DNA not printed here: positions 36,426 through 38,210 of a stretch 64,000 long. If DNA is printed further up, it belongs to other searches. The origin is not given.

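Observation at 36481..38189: Standalone HerA/FtsK-like (DUF87) ATPase inserted as its own transcription unit between floA-yqfB and the sporulation genes yqfCD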

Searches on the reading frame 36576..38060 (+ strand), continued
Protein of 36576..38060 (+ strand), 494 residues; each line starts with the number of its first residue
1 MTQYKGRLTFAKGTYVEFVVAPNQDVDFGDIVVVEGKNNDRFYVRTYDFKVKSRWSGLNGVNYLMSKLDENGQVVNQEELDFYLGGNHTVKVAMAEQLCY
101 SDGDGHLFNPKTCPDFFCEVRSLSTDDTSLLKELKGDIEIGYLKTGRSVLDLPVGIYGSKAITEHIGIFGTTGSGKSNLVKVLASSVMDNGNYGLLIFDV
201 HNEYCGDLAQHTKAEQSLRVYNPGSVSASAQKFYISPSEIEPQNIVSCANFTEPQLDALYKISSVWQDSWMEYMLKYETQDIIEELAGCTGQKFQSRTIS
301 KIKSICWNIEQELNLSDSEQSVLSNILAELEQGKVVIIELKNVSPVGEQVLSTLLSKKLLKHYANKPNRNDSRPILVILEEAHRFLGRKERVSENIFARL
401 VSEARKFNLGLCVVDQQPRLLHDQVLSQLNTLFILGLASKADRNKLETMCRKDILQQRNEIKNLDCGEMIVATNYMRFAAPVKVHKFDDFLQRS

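Call 12: find_encoding_contigs(protein=P0108, flank=6000, max_places=2)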
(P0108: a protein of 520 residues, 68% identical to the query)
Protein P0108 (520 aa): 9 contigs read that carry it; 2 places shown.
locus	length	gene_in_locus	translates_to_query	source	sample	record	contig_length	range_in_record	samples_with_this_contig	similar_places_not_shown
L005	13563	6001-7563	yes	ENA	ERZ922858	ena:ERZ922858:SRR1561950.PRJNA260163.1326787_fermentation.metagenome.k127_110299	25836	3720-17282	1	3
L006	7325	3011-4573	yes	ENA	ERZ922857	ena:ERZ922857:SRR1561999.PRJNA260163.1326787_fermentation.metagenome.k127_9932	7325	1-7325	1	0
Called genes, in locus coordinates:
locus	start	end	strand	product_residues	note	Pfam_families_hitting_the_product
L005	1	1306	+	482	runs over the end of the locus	PF17767:NAPRTase_N, PF02749:QRPTase_N (faint), PF17956:NAPRTase_C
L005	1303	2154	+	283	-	PF00293:NUDIX, PF19368:WHD_AraR, PF21906:WHD_NrtR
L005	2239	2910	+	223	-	PF00730:HhH-GPD, PF00633:HHH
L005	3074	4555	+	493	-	PF00015:MCPsignal, PF02743:dCache_1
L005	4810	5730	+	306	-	PF04055:Radical_SAM, PF16199:Radical_SAM_C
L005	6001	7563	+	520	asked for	PF01935:DUF87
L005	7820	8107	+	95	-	PF07873:YabP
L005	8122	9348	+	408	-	PF06898:YqfD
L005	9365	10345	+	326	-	PF13604:AAA_30 (faint), PF02562:PhoH, PF13245:AAA_19 (weak)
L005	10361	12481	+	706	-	PF07697:7TMR-HDED, PF07698:7TM-7TMR_HD, PF01966:HD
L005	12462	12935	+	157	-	PF02130:YbeY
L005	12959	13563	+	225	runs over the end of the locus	PF01219:DAGK_prokar, PF01569:PAP2 (weak)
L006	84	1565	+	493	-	PF00015:MCPsignal, PF02743:dCache_1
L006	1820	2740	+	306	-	PF04055:Radical_SAM, PF16199:Radical_SAM_C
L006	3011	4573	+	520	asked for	PF01935:DUF87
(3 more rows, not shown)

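Call 15: search_solved_structures(query=window:36576-38060:+, max_evalue=0.01, show_alignments=2)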
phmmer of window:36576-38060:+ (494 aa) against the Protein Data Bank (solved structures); distinct sequences matched with E-value up to 0.01: 9.
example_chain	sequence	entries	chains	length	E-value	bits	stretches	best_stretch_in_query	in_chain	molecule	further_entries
4d2i_A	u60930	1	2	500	9.8e-25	90.3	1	99-490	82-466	HERA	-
8wiv_A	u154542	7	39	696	1.8e-19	73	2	362-471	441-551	Helicase HerA central domain-containing protein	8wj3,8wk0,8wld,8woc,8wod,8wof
9x1l_A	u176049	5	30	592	4e-18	68.5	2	372-488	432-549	DNA helicase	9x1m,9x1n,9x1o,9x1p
8xau_A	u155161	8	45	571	4.4e-16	61.8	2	361-486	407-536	ATP-binding protein | HerA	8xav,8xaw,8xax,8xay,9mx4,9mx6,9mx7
9c1m_M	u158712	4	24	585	6.6e-14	54.6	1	317-474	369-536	ATP-binding protein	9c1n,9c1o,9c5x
8yho_A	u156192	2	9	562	3.3e-11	45.7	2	328-492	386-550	DUF87 domain-containing protein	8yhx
8j4u_M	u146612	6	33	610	4e-11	45.4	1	335-472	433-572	Nucleoside triphosphate hydrolase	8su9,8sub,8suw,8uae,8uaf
8ziq_M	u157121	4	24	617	4.1e-10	42.1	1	330-471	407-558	HerA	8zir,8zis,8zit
8wet_A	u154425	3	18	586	1.9e-08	36.6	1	324-446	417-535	TdpA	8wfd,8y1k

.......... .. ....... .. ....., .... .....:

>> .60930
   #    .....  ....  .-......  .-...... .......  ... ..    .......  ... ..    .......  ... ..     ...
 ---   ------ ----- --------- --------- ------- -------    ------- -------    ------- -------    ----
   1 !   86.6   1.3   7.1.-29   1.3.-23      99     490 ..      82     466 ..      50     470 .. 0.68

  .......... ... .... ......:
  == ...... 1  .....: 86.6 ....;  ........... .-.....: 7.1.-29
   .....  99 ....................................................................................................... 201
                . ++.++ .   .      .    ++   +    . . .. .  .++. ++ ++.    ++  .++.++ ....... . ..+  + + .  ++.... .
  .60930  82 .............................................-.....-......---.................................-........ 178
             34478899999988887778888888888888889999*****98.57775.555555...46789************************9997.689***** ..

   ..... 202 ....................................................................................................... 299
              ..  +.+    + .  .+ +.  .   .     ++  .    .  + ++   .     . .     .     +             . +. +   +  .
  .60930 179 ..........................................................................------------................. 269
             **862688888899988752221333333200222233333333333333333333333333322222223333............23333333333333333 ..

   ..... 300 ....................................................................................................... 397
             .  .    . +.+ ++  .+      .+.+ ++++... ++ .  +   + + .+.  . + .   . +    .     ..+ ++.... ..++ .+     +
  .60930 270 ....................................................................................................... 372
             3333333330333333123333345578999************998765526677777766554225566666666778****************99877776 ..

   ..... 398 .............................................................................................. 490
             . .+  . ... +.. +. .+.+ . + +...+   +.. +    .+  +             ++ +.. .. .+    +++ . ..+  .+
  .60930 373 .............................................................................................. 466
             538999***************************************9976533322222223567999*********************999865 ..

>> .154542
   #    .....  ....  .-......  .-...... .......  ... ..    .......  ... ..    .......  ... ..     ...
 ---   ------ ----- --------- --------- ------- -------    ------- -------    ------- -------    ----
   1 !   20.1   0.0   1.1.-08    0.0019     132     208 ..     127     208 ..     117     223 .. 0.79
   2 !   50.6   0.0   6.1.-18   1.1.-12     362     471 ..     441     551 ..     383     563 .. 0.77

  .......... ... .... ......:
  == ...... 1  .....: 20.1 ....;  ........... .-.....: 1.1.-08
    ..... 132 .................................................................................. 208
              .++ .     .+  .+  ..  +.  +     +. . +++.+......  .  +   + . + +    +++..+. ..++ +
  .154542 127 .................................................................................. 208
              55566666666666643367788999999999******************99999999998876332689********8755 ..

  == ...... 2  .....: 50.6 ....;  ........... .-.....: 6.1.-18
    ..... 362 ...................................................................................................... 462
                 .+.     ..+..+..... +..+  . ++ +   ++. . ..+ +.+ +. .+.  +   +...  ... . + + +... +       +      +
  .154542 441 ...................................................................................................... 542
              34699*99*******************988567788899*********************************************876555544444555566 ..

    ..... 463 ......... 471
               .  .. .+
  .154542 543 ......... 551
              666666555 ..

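Call 16: search_protein_representatives(protein=window:36576-38060:+)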
Query: 494 residues. Proteins with E-value up to 0.001 (for the whole library): 3415; up to 1e-10: 792; up to 1e-30: 89. The best 150 are listed.
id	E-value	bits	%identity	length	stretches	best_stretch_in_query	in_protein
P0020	1.2e-259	878.1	75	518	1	1-493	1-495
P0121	5.6e-65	236.2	36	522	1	103-493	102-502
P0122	3.2e-64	233.8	33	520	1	4-491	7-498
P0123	8.3e-63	229.1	35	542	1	17-491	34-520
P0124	3.0e-62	227.2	34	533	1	6-492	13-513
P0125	3.6e-61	223.7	37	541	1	106-491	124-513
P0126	3.9e-60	220.3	35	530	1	6-493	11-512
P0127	1.5e-57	211.7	33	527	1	91-492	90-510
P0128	2.1e-57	211.2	32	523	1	21-493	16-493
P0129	2.2e-57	211.2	36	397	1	136-491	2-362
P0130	4.5e-57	210.2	32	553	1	24-491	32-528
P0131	5.1e-57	210.0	35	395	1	137-492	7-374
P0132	8.8e-56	205.9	35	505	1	102-491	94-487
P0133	3.5e-54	200.7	31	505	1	20-493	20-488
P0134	8.6e-53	196.1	35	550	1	93-493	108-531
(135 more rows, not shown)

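Call 18: list_cluster_members(proteins=[P0121, P0122, P0123, P0124, P0125, P0126, P0127, P0128, P0130, P0133])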
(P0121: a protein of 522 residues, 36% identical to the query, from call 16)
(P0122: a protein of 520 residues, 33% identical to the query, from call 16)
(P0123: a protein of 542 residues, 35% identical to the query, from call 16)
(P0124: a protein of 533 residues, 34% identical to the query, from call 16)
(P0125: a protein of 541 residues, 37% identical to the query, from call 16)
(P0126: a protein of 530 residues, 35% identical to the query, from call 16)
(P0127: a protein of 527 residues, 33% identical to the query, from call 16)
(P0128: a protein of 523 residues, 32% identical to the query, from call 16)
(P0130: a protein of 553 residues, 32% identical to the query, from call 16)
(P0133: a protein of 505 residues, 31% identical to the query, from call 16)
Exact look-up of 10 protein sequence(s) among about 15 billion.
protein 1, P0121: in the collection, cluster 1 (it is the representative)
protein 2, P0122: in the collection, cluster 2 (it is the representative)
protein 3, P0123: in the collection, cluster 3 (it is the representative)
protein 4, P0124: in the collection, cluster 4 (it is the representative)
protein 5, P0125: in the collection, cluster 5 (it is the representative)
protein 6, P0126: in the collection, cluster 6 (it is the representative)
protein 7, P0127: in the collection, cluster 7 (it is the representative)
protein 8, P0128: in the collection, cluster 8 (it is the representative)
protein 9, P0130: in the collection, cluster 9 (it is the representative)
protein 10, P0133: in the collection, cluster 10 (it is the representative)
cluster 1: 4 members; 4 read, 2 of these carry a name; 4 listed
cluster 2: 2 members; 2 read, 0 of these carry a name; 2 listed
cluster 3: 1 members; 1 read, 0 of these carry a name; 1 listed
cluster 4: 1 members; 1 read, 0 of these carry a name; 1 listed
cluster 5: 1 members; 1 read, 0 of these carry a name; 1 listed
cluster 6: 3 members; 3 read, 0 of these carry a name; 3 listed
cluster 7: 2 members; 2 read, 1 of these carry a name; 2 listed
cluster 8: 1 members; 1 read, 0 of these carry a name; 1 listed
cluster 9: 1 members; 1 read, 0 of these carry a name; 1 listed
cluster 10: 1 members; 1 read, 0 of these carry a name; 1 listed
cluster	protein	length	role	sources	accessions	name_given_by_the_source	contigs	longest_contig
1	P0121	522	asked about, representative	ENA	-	-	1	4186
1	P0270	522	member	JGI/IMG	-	uncharacterized protein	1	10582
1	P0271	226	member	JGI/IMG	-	hypothetical protein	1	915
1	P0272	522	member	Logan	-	-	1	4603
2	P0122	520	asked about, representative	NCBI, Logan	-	-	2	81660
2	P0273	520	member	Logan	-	-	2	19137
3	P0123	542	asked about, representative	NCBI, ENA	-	-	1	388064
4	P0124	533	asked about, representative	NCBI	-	-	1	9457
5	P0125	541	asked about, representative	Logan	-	-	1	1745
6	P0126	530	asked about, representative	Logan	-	-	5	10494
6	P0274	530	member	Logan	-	-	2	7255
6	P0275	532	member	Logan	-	-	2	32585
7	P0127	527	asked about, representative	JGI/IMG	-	-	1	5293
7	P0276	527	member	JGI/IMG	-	hypothetical protein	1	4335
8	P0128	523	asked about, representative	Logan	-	-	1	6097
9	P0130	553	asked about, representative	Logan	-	-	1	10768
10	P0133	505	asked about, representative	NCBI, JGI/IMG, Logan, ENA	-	-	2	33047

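Call 19: find_related_loci(query=A1, collection=genome_contigs, flank=7000)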
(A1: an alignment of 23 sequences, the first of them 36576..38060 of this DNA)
Query A1 (494 aa) in genome_contigs; peptide patterns used: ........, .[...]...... (x = any residue, [..] = any of these).
136 stretches matched a pattern; 60 encode a relative of the query (tblastn E <= 1e-3); 59 distinct loci.
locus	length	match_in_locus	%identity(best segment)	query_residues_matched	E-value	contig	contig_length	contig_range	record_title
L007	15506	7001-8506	75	1-493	0e+0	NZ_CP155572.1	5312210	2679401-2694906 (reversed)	Sporomusa malonica strain DSM 5090 chromosome, complete genome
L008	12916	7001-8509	74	1-494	0e+0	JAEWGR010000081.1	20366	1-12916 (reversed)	MAG: Bacillota bacterium isolate OH_PBlB_39 k127_633054, whole genome shotgun sequence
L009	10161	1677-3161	75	1-493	0e+0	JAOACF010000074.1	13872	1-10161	MAG: Negativicutes bacterium isolate SKW2 NODE_73_length_13872_cov_3.869300, whole genome shotgun sequence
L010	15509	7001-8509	75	1-494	0e+0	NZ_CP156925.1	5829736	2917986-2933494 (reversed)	Sporomusa rhizae strain DSM 16652 chromosome, complete genome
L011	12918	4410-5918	74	1-494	0e+0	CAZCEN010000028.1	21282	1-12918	MAG TPA_asm: uncultured Sporomusaceae bacterium isolate binchicken_co158_163 genome assembly, contig: NODE_2205_length_2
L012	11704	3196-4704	75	1-494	0e+0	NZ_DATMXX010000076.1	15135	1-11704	MAG: Sporomusa sp. isolate SMAG_U13131 k141_109562, whole genome shotgun sequence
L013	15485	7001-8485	77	1-493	0e+0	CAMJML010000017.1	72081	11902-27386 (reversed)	MAG: uncultured Selenomonadales bacterium isolate SRR12377476_bin.3_metawrap_v1.3_MAG genome assembly, contig: SRR123774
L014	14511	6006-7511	75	1-493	0e+0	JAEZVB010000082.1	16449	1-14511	MAG: Bacillota bacterium isolate OH_PFB_106 k127_595113, whole genome shotgun sequence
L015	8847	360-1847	75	1-494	0e+0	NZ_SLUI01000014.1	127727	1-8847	Anaerospora hongkongensis strain DSM 15969 Ga0310510_114, whole genome shotgun sequence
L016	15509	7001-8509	75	1-494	0e+0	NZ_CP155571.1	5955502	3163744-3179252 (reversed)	Sporomusa acidovorans DSM 3132 chromosome, complete genome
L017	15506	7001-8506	74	1-493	0e+0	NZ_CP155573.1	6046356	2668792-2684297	Sporomusa silvacetica DSM 10669 chromosome, complete genome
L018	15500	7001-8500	75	1-491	0e+0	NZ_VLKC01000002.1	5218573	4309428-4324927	Sporomusa sp. KB1 SalpaDRAFT_Scaffold1.2, whole genome shotgun sequence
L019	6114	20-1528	74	1-494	0e+0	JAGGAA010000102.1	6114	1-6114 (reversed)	MAG: Bacillota bacterium isolate CTSoil_078 scaffold_5980, whole genome shotgun sequence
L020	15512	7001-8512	74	1-494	0e+0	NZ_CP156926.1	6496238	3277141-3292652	Sporomusa aerivorans strain DSM 13326 chromosome, complete genome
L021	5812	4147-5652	75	1-493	0e+0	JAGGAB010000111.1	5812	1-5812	MAG: Bacillota bacterium isolate CTSoil_079 scaffold_10287, whole genome shotgun sequence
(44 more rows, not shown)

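Call 21: find_encoding_contigs(protein=P0123, flank=7000, max_places=1)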
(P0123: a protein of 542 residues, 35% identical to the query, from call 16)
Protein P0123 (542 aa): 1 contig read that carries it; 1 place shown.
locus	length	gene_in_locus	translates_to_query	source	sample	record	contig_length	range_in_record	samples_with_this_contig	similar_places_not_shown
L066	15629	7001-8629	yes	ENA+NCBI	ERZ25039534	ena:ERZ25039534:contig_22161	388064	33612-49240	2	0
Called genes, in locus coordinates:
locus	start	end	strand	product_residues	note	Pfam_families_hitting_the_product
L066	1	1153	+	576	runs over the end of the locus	PF01266:DAO, PF12831:FAD_oxidored (weak), PF16901:DAO_C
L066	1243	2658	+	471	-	PF01565:FAD_binding_4, PF02913:FAD-oxidase_C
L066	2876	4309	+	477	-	PF00370:FGGY_N, PF02782:FGGY_C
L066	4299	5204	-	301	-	PF21686:LigD_Prim-Pol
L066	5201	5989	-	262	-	PF02735:Ku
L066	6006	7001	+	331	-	-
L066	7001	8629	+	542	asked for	PF01935:DUF87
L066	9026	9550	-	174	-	PF12802:MarR_2, PF01047:MarR, PF13463:HTH_27 (weak)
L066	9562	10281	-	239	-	PF00293:NUDIX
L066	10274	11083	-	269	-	PF08378:NERD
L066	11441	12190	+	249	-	-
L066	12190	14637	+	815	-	-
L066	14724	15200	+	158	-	PF00960:Neocarzinostat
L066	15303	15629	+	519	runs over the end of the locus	PF07690:MFS_1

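Call 22: find_encoding_contigs(protein=P0122, flank=7000, max_places=1)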
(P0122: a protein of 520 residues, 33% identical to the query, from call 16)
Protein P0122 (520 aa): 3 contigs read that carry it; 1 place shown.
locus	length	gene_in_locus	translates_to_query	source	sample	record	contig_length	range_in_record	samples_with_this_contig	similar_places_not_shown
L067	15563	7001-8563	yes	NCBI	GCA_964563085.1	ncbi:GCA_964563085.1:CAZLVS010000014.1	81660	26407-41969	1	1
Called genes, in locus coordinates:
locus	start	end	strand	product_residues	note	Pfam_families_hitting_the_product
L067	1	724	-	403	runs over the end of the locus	PF13365:Trypsin_2, PF13180:PDZ_2, PF17820:PDZ_6 (weak)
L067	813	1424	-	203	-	PF13490:zf-HC2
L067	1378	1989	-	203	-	PF04542:Sigma70_r2, PF08281:Sigma70_r4_2, PF04545:Sigma70_r4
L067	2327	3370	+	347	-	PF00348:polyprenyl_synt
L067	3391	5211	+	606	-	PF00512:HisKA (weak)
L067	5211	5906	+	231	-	PF01209:Ubie_methyltran, PF13489:Methyltransf_23 (weak), PF13847:Methyltransf_31, PF08241:Methyltransf_11, PF08242:Methyltransf_12, PF13649:Methyltransf_25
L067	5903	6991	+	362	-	PF09376:NurA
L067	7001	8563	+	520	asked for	PF01935:DUF87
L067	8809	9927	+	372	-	PF00149:Metallophos, PF12850:Metallophos_2 (weak)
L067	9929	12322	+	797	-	PF02463:SMC_N, PF13175:AAA_15, PF13304:AAA_21 (faint), PF13476:AAA_23, PF13514:AAA_27 (weak), PF13555:AAA_29 (weak), PF28019:HmpF (weak), PF13558:SbcC_Walker_B, +1 more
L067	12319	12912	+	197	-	PF00565:SNase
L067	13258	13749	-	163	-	PF00149:Metallophos (faint), PF12850:Metallophos_2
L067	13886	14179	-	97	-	PF00216:Bac_DNA_binding, PF14908:HU-CCDC81_euk_1 (weak), PF18291:HU-HIG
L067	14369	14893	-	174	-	PF02623:FliW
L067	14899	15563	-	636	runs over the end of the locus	PF00669:Flagellin_N, PF07196:Flagellin_IN (faint), PF00700:Flagellin_C (weak)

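Call 33: predict_structure(alignment_id=A1)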
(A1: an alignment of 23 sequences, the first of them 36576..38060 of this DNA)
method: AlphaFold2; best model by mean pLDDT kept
length: 494 residues; sequences in the alignment: 23
mean_pLDDT: 61.6   pTM: 0.62
mean pLDDT of the five models: 61.6, 60.4, 60.1, 58.9, 56.4
residues with pLDDT >= 90: 63; 70-90: 141; 50-70: 97; < 50: 193
segments of 3 or more residues with pLDDT < 50: 1-35, 43-75, 77-99, 107-154, 157-161, 388-391, 439-482
pLDDT, mean of each block of 10 residues (from residue 1): 25 28 32 49 42 28 41 45 33 41 54 42 35 32 30 45 54 70 83 85 88 90 71 87 76 88 93 94 94 92 91 83 86 90 80 74 63 79 61 62 66 69 62 57 43 47 39 38 61 65
secondary structure, 60 per line:
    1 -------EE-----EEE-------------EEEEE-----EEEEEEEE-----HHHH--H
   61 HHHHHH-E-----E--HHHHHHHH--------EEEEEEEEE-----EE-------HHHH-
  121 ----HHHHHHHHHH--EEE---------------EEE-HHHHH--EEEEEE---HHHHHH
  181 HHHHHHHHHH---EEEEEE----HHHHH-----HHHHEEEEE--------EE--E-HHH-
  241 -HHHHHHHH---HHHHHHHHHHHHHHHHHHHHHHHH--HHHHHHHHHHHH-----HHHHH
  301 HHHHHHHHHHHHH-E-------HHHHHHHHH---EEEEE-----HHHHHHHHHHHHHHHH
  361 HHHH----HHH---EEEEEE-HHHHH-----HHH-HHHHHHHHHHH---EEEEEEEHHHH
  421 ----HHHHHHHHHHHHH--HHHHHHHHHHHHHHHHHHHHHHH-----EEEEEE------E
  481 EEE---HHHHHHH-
elements in order: E15-17 E31-35 E41-48 H54-57 H60-66 H77-84 E93-101 H116-119 H125-134 E137-139 E155-157 H159-163 E166-171 H175-190 E194-199 H204-208 H214-217 E218-222 H242-249 H253-276 H279-290 H296-313 H323-331 E335-339 H345-364 E375-380 H382-386 H396-406 E410-416 H417-420 H425-437 H440-462 E468-473 E480-483 H487-493

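Call 46: predict_structure(alignment_id=A2)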
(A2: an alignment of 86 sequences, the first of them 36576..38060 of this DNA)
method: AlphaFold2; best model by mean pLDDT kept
length: 494 residues; sequences in the alignment: 86
mean_pLDDT: 90.2   pTM: 0.88
mean pLDDT of the five models: 90.2, 90.2, 90.0, 89.5, 89.2
residues with pLDDT >= 90: 381; 70-90: 71; 50-70: 34; < 50: 8
segments of 3 or more residues with pLDDT < 50: 82-86
pLDDT, mean of each block of 10 residues (from residue 1): 84 94 90 94 95 59 60 59 55 95 94 91 93 95 95 95 96 97 98 97 95 97 85 93 89 95 96 96 97 96 95 88 95 97 92 95 91 95 85 74 91 96 92 95 92 86 95 94 97 90
secondary structure, 60 per line:
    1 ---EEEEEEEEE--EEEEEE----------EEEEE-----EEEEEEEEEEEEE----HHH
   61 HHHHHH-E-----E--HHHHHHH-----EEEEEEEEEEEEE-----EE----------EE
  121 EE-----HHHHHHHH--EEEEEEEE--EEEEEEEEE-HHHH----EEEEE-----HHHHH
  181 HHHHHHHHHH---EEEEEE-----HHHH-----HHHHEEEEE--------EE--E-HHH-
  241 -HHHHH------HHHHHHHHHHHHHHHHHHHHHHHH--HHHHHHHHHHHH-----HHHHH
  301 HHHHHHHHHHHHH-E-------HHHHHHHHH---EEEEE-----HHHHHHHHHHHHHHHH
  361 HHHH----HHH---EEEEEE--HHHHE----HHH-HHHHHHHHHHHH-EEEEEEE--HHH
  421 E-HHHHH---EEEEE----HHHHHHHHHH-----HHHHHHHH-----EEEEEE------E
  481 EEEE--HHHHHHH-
elements in order: E4-12 E15-20 E31-35 E41-53 H58-66 H77-83 E89-101 E119-122 H128-135 E138-145 E148-156 H158-161 E166-170 H176-190 E194-199 H205-208 H214-217 E218-222 H242-246 H253-276 H279-290 H296-313 H323-331 E335-339 H345-364 E375-380 H383-386 H396-407 E409-415 H423-427 E431-435 H440-449 H455-462 E468-473 E480-484 H487-493
